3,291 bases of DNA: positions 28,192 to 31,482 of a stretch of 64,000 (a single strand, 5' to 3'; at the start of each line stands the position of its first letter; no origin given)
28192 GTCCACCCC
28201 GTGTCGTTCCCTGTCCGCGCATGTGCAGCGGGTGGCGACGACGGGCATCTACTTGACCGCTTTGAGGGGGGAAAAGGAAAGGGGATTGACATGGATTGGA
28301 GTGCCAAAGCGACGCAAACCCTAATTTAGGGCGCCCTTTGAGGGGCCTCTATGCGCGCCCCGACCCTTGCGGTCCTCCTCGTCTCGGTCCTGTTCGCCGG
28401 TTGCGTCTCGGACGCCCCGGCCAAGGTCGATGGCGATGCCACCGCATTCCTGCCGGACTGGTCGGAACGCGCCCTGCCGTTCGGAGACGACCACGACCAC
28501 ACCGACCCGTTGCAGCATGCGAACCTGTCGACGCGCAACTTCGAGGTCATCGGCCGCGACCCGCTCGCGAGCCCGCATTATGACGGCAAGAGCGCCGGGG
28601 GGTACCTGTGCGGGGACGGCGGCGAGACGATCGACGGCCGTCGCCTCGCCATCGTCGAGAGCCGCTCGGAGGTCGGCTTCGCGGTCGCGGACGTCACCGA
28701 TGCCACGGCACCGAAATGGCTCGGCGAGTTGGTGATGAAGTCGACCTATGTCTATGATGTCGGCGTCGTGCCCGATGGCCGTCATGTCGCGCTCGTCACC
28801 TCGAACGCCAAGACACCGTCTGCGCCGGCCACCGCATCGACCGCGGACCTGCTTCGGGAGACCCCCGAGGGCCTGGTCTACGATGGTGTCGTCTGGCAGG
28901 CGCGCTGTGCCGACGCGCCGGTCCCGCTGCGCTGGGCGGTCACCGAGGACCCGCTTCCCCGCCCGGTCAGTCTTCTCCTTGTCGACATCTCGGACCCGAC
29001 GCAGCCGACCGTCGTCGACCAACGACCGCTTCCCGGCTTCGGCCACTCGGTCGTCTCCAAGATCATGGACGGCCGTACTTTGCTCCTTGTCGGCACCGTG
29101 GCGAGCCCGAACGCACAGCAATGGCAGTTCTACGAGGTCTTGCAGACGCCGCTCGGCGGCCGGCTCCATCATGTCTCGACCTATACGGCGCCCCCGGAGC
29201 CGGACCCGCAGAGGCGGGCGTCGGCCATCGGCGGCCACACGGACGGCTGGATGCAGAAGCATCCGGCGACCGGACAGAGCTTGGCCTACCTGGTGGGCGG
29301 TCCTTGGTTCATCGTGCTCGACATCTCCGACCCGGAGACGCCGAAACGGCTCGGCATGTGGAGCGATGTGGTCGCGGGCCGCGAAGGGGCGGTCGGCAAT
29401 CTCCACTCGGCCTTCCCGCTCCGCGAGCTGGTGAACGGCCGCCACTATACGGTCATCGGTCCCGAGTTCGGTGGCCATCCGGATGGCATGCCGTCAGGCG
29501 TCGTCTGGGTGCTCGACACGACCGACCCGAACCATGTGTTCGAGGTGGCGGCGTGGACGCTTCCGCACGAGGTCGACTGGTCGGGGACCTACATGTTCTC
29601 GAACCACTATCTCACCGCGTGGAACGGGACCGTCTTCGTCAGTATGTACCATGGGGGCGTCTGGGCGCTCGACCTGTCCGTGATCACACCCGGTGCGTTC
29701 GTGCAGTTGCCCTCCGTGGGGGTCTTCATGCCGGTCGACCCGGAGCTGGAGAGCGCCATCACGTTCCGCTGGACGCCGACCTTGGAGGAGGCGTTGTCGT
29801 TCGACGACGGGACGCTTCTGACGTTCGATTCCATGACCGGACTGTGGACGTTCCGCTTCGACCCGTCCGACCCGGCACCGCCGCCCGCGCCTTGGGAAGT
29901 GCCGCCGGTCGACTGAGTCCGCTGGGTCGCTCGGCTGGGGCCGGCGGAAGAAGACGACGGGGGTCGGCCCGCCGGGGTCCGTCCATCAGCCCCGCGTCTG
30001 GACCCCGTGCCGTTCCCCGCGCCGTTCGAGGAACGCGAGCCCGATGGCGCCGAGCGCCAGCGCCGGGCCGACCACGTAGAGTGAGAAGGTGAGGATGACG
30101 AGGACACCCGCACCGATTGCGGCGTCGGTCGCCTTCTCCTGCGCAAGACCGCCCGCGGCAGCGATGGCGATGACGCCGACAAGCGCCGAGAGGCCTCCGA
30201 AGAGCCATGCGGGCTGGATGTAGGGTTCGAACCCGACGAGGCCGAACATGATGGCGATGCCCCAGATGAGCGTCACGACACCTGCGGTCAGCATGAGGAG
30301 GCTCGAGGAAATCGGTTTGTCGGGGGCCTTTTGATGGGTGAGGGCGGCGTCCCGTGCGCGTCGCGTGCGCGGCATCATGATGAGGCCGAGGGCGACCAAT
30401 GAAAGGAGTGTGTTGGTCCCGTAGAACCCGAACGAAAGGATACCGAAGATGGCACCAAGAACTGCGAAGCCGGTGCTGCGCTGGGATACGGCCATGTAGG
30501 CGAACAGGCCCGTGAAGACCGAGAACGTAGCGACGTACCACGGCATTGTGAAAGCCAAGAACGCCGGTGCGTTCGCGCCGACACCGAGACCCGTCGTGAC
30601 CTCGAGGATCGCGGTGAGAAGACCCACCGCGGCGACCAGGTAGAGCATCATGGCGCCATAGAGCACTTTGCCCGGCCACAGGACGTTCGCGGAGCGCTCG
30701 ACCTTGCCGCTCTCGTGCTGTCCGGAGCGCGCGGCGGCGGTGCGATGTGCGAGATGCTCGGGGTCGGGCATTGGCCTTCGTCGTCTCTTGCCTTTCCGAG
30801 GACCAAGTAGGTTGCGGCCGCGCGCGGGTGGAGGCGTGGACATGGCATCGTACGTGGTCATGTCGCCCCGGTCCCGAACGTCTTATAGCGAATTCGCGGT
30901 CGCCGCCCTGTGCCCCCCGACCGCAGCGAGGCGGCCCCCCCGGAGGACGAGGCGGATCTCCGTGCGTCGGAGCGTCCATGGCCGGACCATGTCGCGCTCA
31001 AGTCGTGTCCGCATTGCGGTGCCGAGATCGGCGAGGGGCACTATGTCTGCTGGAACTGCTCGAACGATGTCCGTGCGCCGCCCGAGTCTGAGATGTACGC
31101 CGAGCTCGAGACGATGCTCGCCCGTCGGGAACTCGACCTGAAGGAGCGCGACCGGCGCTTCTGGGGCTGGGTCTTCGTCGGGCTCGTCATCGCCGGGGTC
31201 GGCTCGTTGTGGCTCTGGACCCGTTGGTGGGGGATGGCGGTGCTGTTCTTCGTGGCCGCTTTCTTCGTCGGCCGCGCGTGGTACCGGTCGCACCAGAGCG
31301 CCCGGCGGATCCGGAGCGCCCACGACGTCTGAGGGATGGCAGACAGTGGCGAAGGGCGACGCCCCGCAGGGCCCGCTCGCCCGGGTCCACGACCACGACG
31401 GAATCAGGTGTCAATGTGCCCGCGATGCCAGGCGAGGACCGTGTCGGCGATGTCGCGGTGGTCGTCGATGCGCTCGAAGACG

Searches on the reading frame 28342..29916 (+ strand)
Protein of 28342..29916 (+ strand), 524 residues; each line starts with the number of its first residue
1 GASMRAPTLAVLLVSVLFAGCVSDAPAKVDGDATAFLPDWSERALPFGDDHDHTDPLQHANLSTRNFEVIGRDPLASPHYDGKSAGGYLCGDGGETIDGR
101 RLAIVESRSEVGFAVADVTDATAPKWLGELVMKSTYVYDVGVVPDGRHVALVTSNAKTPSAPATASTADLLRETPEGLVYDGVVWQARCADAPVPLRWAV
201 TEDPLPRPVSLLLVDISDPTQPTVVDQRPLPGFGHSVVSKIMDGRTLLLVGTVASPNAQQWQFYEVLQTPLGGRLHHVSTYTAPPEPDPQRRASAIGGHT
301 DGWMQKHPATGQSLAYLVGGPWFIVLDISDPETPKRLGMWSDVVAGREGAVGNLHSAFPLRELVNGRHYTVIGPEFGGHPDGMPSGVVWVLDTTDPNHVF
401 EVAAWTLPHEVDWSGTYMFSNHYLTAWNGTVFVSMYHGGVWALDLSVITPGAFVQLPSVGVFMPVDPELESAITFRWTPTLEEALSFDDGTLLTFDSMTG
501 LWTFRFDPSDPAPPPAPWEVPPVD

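Call 34: search_protein_families(library=pfam, proteins=[window:28342-29916:+], max_evalue=0.001)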
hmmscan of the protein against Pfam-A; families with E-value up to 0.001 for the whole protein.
window:28342-29916:+ (524 aa): 0 families

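Call 111: search_protein_families(library=pfam, proteins=[window:28342-29916:+], max_evalue=0.01)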
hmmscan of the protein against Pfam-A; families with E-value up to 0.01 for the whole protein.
window:28342-29916:+ (524 aa): 1 family
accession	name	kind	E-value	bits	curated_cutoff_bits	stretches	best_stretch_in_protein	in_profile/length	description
PF08309.17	LVIVD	-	0.0022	17.8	20.2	0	210-225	22-37/42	LVIVD repeat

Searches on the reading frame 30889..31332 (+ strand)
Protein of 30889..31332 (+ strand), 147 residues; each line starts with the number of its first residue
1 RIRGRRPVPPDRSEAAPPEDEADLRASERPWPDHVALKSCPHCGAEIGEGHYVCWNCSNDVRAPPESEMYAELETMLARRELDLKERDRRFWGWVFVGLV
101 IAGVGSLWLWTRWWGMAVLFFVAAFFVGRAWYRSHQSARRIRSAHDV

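Call 34: search_protein_families(library=pfam, proteins=[window:30889-31332:+], max_evalue=0.001)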
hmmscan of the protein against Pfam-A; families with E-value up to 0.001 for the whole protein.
window:30889-31332:+ (147 aa): 0 families

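Call 59: search_protein_families(library=ncbifam, proteins=[window:30889-31332:+], max_evalue=1)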
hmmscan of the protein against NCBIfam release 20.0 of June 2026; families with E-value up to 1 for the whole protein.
window:30889-31332:+ (147 aa): 2 families
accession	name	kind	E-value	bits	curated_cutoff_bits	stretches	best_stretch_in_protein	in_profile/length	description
NF052375.1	antisigma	equivalog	0.0037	17.3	100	1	36-114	21-108/217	anti-sigma factor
NF053815.1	teico_TcaA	equivalog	0.023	13.5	550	1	38-70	2-34/463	membrane-associated protein TcaA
